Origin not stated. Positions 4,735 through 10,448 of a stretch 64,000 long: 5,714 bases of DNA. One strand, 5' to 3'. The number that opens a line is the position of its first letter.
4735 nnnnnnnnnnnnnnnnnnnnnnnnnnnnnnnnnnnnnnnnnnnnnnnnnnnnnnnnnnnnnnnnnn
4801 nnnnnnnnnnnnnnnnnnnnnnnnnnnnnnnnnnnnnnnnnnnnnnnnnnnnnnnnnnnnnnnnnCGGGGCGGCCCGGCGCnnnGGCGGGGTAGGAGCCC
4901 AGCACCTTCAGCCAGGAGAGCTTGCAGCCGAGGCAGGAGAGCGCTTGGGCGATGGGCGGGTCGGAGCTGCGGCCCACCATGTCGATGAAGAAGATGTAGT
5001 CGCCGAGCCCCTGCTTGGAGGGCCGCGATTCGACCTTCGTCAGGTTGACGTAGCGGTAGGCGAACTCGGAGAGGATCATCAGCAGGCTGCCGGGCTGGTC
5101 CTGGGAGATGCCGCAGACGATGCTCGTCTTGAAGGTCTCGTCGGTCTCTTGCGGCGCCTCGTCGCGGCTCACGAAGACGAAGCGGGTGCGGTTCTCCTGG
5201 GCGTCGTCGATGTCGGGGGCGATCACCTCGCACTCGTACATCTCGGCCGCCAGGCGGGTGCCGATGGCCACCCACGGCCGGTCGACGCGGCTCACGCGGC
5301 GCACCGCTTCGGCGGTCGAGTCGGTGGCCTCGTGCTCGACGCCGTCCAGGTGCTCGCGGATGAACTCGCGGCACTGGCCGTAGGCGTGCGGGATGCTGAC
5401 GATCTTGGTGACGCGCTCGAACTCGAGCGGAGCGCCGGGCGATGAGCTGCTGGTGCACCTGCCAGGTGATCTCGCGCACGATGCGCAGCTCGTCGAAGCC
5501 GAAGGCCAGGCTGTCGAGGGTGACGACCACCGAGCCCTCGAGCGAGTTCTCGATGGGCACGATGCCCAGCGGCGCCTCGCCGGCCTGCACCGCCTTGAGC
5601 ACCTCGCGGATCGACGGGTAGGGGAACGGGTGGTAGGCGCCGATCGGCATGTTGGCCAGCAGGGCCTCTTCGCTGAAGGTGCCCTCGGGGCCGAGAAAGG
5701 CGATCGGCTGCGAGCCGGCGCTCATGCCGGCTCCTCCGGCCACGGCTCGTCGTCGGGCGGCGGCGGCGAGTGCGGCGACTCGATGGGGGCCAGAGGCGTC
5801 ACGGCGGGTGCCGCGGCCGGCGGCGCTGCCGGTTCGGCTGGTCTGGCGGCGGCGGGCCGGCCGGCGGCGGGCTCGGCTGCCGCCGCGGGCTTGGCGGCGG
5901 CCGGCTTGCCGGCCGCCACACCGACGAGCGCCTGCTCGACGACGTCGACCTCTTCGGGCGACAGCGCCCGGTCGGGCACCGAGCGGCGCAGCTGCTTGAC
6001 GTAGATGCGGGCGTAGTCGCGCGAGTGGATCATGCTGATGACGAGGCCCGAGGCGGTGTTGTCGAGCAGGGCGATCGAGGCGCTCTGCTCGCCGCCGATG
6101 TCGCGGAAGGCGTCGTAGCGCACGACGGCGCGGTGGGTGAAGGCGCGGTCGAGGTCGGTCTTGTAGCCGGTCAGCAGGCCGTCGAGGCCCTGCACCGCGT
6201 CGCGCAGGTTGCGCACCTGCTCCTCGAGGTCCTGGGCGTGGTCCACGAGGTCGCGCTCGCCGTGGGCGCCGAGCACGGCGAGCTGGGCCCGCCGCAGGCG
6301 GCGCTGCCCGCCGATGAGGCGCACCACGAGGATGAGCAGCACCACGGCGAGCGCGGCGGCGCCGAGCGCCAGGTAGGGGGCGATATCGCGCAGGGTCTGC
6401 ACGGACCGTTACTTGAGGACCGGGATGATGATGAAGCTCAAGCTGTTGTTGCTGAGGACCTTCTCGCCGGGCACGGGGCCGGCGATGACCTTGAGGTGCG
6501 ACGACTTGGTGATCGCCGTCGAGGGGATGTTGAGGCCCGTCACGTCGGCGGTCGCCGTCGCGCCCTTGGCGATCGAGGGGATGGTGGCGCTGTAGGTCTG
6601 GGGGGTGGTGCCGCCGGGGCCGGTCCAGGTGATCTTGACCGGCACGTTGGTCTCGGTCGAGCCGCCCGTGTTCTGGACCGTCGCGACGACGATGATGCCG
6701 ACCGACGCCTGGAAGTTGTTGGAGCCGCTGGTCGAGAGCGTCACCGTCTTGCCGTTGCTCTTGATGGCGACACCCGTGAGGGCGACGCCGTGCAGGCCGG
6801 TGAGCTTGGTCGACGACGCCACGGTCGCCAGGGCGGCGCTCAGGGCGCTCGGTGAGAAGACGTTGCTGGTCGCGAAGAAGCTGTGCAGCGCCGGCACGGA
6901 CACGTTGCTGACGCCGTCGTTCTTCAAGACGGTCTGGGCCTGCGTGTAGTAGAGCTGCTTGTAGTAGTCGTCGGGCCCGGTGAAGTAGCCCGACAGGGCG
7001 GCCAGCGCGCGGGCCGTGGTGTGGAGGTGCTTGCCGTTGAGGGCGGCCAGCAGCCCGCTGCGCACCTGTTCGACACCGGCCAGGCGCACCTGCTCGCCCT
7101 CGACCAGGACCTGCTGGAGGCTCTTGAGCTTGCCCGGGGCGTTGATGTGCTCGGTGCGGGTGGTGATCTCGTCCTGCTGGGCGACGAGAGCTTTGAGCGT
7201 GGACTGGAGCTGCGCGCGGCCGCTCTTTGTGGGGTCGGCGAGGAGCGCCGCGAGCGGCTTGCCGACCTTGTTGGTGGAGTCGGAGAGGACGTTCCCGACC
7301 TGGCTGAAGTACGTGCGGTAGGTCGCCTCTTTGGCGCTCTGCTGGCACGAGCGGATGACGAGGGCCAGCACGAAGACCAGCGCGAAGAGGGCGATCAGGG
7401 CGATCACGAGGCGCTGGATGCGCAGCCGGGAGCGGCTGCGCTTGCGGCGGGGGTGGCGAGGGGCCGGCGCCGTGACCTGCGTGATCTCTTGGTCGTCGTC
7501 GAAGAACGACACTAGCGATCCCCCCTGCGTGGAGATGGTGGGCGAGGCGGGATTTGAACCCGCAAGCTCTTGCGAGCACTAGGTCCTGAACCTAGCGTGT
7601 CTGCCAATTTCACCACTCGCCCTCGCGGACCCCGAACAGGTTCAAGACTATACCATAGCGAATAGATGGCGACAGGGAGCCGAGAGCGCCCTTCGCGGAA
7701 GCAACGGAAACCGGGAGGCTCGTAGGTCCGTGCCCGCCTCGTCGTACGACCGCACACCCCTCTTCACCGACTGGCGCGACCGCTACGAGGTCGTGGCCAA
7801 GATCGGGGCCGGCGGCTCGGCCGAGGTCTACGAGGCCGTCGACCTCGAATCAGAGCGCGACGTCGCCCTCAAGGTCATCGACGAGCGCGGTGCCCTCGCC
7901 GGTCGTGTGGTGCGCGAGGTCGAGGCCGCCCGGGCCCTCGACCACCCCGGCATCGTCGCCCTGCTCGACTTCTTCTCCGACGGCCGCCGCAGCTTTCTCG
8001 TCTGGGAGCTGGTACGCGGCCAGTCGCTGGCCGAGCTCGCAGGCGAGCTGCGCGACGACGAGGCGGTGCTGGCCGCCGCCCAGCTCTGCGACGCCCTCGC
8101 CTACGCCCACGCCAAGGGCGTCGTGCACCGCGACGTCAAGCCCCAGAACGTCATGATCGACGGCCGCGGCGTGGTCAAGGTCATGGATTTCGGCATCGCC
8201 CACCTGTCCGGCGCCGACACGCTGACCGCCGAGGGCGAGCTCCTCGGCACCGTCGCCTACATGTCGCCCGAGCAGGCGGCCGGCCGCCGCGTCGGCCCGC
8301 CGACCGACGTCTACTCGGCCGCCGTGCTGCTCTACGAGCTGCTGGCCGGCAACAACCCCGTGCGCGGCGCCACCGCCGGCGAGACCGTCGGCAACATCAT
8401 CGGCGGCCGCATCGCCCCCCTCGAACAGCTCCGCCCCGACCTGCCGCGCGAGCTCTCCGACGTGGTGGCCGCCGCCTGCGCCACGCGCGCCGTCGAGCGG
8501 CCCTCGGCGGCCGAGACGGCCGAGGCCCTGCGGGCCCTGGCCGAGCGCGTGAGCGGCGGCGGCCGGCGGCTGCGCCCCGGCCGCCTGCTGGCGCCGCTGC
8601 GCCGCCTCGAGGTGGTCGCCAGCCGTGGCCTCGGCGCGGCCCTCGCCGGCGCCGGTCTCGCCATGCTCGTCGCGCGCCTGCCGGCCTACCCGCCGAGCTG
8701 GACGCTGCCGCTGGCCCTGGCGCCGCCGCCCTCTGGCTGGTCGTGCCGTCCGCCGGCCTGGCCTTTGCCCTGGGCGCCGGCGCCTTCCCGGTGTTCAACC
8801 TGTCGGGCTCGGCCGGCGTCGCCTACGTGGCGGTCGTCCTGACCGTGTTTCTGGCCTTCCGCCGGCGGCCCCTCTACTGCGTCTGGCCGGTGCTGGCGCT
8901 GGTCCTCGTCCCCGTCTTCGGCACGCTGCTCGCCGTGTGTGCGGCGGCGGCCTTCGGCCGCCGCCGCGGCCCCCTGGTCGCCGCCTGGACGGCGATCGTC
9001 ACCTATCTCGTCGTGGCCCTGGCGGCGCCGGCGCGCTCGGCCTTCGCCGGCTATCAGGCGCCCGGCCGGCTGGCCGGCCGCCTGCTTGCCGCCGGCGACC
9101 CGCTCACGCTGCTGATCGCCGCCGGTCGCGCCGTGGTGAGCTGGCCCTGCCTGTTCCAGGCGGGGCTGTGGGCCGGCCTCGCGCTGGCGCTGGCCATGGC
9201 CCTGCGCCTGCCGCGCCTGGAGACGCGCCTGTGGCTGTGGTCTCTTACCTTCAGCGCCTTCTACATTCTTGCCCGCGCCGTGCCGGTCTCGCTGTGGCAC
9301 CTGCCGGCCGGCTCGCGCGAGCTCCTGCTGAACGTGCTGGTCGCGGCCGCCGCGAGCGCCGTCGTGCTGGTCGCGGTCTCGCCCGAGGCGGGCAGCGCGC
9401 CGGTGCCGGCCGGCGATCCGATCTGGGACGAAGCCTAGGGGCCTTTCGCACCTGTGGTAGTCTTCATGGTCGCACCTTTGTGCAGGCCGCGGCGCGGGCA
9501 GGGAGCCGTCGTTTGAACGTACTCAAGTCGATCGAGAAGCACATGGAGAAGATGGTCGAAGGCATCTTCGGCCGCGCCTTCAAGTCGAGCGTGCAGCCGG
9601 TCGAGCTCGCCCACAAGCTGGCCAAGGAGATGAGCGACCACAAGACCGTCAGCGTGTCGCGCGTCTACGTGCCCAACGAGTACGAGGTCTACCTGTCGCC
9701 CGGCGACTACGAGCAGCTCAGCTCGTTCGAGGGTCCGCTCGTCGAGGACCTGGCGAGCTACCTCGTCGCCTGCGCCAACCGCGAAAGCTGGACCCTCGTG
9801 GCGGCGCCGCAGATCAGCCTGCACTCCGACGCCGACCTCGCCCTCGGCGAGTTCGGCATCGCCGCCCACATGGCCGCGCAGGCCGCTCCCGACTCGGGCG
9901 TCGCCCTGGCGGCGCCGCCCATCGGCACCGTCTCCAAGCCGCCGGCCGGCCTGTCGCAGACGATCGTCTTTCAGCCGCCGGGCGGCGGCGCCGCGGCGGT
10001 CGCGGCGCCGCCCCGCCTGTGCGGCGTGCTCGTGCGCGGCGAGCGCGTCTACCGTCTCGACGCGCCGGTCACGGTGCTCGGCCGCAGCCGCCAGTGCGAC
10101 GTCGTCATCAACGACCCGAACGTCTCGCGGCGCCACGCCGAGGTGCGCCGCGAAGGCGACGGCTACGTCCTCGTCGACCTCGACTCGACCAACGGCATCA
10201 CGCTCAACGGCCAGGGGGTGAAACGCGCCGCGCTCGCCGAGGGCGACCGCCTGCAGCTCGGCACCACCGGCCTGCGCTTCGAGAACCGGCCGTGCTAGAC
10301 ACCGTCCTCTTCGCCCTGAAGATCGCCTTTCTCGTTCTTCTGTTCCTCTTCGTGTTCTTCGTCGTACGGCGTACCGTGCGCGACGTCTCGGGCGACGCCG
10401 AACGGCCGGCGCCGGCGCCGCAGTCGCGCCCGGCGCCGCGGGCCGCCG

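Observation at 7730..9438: Extra Ser/Thr kinase with a probable C-terminal polytopic membrane domain between leuT and fhaA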

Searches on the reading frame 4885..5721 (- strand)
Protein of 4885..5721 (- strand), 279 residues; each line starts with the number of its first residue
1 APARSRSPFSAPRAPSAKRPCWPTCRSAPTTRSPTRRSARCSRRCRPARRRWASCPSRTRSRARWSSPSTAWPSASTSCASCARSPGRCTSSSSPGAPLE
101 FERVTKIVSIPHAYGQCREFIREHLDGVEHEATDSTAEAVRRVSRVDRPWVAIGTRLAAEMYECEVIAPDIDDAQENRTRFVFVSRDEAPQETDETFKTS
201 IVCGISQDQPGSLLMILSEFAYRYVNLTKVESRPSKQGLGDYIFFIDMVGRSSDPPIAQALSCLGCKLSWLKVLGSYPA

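Call 25: search_protein_families(library=pfam, proteins=[window:4885-5721:-], max_evalue=0.001)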
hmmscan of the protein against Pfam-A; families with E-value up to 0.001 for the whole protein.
window:4885-5721:- (279 aa): 2 families
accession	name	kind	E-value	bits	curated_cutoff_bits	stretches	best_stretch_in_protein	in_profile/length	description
PF00800.23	PDT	-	5.2e-23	82.2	25.2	1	100-188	91-180/181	Prephenate dehydratase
PF01842.31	ACT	-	4.2e-06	26.9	27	1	206-261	7-61/66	ACT domain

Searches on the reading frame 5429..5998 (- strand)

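Call 25: search_protein_families(library=pfam, proteins=[window:5429-5998:-], max_evalue=0.001)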
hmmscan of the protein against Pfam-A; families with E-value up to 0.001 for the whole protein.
window:5429-5998:- (190 aa): 1 family
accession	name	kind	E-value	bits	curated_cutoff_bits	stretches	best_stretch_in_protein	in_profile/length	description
PF00800.23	PDT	-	3.4e-24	86.1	25.2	1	99-189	1-88/181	Prephenate dehydratase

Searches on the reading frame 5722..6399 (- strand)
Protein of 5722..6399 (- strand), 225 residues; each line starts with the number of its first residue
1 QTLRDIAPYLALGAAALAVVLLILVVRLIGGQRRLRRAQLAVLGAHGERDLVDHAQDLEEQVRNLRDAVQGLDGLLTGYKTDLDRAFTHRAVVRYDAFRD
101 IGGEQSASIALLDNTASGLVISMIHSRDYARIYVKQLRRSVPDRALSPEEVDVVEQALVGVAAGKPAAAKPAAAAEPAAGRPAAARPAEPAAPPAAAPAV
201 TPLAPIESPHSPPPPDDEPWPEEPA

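Call 65: search_protein_families(library=pfam, proteins=[window:5722-6399:-], max_evalue=0.001)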
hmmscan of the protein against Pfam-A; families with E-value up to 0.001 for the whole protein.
window:5722-6399:- (225 aa): 1 family
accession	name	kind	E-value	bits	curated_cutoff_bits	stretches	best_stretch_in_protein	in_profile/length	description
PF14584.11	DUF4446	-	1.1e-29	103.8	27.4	1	9-157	1-149/150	Protein of unknown function (DUF4446)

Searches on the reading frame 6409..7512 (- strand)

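Call 5: search_protein_families(library=pfam, proteins=[window:6409-7512:-], max_evalue=0.01)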
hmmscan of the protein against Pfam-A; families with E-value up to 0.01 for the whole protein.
window:6409-7512:- (367 aa): 0 families

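Call 38: search_protein_families(library=ncbifam, proteins=[window:6409-7512:-], max_evalue=0.01)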
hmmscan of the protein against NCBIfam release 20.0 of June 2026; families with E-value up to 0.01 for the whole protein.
window:6409-7512:- (367 aa): 2 families
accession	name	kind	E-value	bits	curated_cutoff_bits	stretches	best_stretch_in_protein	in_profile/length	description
NF038353.1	FxLYD_dom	domain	0.00018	21.3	23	1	273-331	4-62/71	FxLYD domain-containing protein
NF052375.1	antisigma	equivalog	0.0024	17.9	100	1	10-93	62-145/217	anti-sigma factor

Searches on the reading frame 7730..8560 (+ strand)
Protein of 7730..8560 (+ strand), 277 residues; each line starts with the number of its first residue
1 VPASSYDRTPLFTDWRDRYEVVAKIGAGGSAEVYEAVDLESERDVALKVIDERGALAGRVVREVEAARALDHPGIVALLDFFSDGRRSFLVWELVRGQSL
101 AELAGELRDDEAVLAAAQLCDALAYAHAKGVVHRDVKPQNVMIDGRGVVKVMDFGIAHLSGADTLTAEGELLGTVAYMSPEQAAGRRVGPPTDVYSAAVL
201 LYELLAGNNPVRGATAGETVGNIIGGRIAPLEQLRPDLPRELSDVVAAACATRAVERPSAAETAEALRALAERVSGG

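Call 53: search_solved_structures(query=window:7730-8560:+, max_evalue=1e-20)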
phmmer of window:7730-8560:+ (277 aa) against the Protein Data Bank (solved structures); distinct sequences matched with E-value up to 1e-20: 303 (the best 60 are shown).
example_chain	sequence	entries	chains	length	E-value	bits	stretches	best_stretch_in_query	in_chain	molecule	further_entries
9ymt_A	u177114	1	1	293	8.5e-41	143.5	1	16-252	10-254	Serine/Threonine Kinase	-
4eqm_A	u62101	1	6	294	8.6e-41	143.5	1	16-252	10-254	Protein kinase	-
3f61_A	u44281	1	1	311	3.5e-38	134.9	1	15-270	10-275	Serine/threonine-protein kinase pknB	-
1o6y_A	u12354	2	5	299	4.9e-38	134.4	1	2-269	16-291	SERINE/THREONINE-PROTEIN KINASE PKNB | Probable serine/threonine-protein kinase pknB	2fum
3ori_A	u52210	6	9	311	5.7e-38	134.2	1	15-269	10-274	Serine/threonine protein kinase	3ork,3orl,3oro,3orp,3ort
6i2p_A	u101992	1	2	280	5.9e-38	134.2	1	16-269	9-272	Serine/threonine-protein kinase PknB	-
5u94_A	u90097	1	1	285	9.7e-38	133.5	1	15-269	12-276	Serine/threonine-protein kinase PknB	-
1mru_A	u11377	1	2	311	1.1e-37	133.3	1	15-269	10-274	Probable serine/threonine-protein kinase pknB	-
6b2p_A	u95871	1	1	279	1.1e-37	133.3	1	16-269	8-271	Serine/threonine-protein kinase PknB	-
9ruj_A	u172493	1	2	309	1.8e-37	132.6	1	16-257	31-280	Serine/threonine-protein kinase StkP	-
3f69_A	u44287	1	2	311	6e-37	130.9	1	15-269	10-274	Serine/threonine-protein kinase pknB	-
9ruk_A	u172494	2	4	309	6.8e-37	130.7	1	16-257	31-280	Serine/threonine-protein kinase StkP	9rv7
3orm_A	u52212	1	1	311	8.5e-37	130.4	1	15-269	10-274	Serine/threonine protein kinase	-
9ru3_A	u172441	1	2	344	9.3e-37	130.2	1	16-257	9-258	Serine/threonine-protein kinase StkP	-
6b2q_A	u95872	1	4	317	2.6e-35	125.5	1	16-267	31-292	Serine/threonine-protein kinase PknA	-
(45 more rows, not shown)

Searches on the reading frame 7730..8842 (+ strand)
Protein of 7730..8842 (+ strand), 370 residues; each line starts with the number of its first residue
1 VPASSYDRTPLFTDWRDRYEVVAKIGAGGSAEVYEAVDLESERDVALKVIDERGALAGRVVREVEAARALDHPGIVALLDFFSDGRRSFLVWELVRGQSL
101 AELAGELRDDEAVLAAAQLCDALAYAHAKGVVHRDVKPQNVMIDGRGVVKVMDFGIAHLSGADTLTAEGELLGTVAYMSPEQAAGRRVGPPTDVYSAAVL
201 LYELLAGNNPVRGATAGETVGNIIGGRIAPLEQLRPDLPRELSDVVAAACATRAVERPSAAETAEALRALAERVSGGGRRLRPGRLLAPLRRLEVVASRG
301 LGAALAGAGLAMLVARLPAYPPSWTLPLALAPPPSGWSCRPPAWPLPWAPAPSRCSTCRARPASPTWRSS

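Call 5: search_protein_families(library=pfam, proteins=[window:7730-8842:+], max_evalue=0.01)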
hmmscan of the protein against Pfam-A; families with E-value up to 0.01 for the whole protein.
window:7730-8842:+ (370 aa): 5 families
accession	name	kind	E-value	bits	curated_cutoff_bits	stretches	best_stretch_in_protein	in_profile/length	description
PF00069.31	Pkinase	-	1.2e-48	166.3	31.7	1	19-263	1-257/263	Protein kinase domain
PF07714.23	PK_Tyr_Ser-Thr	-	3.6e-32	112.1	23.1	1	21-266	3-257/258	Protein tyrosine and serine/threonine kinase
PF01636.29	APH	-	4e-07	30.5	23.2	1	32-158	73-198/239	Phosphotransferase enzyme family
PF03109.22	ABC1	-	0.00073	19.2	22.9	0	87-157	142-214/244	ABC1 atypical kinase-like domain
PF14531.12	Kinase-like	-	0.0024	17.6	25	1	115-181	150-211/289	Kinase-like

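Call 8: find_encoding_contigs(protein=window:7730-8842:+, flank=6000, max_places=6)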
Protein window:7730-8842:+ (370 aa): no gene with exactly this product is on record in the collection.

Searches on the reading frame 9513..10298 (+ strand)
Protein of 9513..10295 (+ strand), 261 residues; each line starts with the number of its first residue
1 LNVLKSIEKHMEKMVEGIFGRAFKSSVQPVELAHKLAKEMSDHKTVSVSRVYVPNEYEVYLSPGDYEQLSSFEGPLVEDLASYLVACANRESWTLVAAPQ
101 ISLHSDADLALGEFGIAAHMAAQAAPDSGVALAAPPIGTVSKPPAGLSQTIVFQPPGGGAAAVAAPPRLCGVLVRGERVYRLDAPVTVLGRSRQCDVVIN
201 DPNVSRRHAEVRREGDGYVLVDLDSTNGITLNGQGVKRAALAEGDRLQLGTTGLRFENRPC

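Call 5: search_protein_families(library=pfam, proteins=[window:9515-10298:+], max_evalue=0.01)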
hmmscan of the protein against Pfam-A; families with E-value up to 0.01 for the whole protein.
window:9515-10298:+ (261 aa): 0 families

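Call 38: search_protein_families(library=ncbifam, proteins=[window:9515-10295:+], max_evalue=0.01)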
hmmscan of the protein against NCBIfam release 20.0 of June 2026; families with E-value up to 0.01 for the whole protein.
window:9515-10295:+ (260 aa): 0 families

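Call 65: search_protein_families(library=pfam, proteins=[window:9513-10295:+], max_evalue=0.001)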
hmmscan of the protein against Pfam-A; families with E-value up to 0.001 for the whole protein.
window:9513-10295:+ (261 aa): 3 families
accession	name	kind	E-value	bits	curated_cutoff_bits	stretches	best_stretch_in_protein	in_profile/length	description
PF12401.13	FhaA_N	-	3.7e-33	114.8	25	1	4-116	1-114/115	FhaA, N-terminal domain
PF00498.31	FHA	-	1.7e-20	73.6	20.7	1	187-250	1-67/67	FHA domain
PF16697.10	Yop-YscD_cpl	-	5.7e-18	65.4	33.2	1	179-257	11-91/94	Inner membrane component of T3SS, cytoplasmic domain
